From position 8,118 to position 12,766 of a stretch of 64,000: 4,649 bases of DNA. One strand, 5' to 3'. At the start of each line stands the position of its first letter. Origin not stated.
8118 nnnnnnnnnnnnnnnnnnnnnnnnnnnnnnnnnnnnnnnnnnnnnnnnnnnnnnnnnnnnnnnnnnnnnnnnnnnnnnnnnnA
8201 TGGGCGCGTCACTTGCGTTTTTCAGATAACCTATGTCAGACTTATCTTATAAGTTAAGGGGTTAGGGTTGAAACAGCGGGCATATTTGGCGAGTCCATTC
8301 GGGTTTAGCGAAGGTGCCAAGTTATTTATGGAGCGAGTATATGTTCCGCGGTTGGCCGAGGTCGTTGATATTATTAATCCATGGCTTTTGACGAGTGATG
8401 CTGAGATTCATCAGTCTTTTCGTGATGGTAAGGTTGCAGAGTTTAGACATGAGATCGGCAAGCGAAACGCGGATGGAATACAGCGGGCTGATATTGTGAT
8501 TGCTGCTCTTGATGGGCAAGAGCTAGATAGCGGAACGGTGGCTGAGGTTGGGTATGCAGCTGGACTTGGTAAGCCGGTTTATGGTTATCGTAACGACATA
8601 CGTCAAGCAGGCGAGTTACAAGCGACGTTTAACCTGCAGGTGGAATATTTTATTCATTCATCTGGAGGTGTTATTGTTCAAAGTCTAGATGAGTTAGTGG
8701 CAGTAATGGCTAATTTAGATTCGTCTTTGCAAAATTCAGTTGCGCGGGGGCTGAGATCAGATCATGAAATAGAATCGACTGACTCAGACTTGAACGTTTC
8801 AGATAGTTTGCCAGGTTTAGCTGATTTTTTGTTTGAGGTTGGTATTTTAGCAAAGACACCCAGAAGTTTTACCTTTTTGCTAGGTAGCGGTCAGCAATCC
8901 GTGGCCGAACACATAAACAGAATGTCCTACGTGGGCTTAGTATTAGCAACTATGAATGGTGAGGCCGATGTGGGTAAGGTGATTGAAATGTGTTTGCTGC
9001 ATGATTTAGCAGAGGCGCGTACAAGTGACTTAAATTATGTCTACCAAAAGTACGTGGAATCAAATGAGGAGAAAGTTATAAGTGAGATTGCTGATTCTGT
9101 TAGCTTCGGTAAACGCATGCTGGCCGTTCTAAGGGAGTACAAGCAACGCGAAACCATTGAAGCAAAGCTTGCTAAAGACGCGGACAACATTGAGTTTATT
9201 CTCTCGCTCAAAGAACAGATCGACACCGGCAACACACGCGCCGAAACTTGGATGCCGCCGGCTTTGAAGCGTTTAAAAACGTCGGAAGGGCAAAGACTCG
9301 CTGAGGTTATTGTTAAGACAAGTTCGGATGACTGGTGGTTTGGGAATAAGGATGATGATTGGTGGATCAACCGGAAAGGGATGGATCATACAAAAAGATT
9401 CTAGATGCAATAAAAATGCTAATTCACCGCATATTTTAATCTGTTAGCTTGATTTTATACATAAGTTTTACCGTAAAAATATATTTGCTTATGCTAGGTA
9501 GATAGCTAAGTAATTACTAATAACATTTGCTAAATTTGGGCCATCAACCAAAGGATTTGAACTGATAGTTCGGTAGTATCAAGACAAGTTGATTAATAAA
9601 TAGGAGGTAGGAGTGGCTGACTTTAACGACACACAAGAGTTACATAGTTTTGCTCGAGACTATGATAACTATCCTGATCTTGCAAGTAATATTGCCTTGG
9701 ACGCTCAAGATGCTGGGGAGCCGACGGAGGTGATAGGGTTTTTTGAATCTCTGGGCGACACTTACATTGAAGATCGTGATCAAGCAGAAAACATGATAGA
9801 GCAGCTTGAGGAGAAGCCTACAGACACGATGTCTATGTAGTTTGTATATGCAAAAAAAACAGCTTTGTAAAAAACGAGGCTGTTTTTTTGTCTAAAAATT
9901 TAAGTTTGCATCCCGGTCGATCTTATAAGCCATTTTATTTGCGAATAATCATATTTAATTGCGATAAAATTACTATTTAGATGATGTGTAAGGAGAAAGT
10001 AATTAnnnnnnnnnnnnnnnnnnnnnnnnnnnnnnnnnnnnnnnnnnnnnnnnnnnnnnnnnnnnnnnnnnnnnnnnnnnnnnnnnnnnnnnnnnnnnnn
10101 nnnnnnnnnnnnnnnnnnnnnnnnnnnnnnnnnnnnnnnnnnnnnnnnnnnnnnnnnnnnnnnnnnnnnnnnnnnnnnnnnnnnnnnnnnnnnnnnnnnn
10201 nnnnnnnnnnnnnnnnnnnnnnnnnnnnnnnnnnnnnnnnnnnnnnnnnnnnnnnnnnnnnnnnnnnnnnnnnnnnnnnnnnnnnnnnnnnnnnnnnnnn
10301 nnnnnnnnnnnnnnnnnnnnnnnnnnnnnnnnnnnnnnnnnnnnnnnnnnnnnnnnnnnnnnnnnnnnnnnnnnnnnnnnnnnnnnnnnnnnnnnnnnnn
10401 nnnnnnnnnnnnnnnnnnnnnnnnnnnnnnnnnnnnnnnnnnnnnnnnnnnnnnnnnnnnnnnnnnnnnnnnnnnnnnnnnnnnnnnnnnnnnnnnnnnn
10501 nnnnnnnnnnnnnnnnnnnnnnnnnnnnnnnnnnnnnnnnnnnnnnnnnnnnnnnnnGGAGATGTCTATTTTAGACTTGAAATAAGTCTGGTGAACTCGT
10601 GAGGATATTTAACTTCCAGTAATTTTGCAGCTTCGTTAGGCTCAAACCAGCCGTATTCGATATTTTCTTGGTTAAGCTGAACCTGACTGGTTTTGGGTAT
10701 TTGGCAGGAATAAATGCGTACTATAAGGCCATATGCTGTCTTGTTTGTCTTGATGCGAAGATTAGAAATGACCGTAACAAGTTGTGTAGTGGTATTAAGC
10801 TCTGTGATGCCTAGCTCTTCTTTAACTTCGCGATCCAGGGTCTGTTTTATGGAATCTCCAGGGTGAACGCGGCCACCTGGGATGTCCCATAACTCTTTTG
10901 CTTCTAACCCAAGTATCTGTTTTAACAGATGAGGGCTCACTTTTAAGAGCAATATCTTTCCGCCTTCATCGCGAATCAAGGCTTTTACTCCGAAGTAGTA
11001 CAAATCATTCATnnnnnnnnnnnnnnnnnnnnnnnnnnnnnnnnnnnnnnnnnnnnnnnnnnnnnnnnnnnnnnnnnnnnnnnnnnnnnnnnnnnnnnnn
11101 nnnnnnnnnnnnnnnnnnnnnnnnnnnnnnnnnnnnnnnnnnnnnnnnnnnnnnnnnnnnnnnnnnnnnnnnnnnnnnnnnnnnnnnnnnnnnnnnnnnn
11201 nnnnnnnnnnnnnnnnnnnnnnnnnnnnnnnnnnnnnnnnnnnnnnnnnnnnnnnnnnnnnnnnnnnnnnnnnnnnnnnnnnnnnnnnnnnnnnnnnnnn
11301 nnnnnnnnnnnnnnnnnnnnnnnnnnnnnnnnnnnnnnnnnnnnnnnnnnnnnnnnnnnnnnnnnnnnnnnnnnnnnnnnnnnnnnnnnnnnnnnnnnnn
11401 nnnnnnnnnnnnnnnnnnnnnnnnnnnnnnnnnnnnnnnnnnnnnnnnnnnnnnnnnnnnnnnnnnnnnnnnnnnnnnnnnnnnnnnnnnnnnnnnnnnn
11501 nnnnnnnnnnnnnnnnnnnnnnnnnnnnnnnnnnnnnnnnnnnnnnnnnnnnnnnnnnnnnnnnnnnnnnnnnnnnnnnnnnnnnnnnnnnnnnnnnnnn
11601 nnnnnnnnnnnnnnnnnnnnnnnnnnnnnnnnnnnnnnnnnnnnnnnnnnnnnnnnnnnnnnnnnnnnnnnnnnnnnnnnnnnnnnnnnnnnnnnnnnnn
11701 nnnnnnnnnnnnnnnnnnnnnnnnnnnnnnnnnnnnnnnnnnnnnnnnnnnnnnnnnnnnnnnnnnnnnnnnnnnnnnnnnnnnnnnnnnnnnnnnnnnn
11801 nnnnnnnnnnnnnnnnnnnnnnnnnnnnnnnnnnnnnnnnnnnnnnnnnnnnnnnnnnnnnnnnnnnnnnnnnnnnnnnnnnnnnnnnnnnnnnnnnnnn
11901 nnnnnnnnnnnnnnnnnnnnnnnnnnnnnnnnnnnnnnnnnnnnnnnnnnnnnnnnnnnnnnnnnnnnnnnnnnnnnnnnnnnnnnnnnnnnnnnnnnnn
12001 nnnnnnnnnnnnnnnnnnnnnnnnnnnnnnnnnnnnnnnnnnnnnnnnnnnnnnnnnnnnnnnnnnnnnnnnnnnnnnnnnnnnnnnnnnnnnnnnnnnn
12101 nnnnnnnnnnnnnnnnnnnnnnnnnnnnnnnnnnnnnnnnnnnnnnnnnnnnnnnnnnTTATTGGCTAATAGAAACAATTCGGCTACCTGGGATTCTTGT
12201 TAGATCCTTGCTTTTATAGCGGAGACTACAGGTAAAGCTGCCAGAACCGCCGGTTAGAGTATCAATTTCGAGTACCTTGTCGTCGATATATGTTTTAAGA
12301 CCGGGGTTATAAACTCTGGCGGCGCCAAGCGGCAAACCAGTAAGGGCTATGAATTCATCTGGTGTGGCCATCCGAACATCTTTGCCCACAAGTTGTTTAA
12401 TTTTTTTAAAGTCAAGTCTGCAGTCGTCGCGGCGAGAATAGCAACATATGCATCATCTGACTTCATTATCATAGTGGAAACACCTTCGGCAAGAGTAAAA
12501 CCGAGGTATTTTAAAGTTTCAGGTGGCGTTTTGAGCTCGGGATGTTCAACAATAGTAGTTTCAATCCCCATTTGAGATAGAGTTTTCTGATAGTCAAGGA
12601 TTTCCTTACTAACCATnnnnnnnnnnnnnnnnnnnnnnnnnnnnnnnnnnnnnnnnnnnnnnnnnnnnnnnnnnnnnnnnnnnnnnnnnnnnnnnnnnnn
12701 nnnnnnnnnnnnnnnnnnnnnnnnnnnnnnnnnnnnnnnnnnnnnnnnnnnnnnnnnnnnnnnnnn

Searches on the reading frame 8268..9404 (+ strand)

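Call 45: search_protein_families(library=pfam, proteins=[window:8268-9404:+], max_evalue=0.0001)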
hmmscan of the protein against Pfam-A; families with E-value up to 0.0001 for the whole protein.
window:8268-9404:+ (378 aa): 5 families
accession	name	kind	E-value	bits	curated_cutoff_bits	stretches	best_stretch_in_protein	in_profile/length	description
PF13023.12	HD_3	-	4.8e-25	88.8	22.5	1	194-339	4-156/165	HD domain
PF05014.21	Nuc_deoxyrib_tr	-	1.2e-22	80.6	28.8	1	6-122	2-104/117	Nucleoside 2-deoxyribosyltransferase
PF01966.28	HD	-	2.9e-07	31.2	22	1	212-309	1-114/116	HD domain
PF15891.11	Nuc_deoxyri_tr2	-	6.2e-06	27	30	1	5-110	4-104/105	Nucleoside 2-deoxyribosyltransferase like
PF12917.13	YfbR-like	-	2.5e-05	24.5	25.9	0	209-339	23-166/182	5'-deoxynucleotidase YfbR-like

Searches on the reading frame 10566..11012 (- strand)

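Call 45: search_protein_families(library=pfam, proteins=[window:10566-11012:-], max_evalue=0.0001)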
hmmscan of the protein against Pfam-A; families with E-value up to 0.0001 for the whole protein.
window:10566-11012:- (148 aa): 1 family
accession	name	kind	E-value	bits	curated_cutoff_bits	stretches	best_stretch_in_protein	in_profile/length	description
PF00293.34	NUDIX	-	1.9e-15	57.5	21.1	1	8-135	5-125/134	NUDIX domain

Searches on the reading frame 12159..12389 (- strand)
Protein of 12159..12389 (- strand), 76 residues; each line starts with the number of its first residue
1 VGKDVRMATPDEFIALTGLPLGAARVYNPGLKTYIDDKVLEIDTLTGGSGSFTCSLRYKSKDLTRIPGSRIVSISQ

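Call 93: search_protein_families(library=pfam, proteins=[window:12159-12389:-], max_evalue=0.001)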
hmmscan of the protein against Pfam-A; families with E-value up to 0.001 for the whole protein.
window:12159-12389:- (76 aa): 1 family
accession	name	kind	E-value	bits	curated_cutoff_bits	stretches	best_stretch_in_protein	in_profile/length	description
PF04073.20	tRNA_edit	-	1.4e-07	32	25.5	1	3-65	57-122/123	Aminoacyl-tRNA editing domain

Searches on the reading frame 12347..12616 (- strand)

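Call 93: search_protein_families(library=pfam, proteins=[window:12347-12616:-], max_evalue=0.001)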
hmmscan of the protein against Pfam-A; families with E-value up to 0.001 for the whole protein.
window:12347-12616:- (89 aa): 1 family
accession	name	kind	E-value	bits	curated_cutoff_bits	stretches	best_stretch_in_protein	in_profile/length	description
PF04073.20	tRNA_edit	-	0.00024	21.6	25.5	1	25-76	1-53/123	Aminoacyl-tRNA editing domain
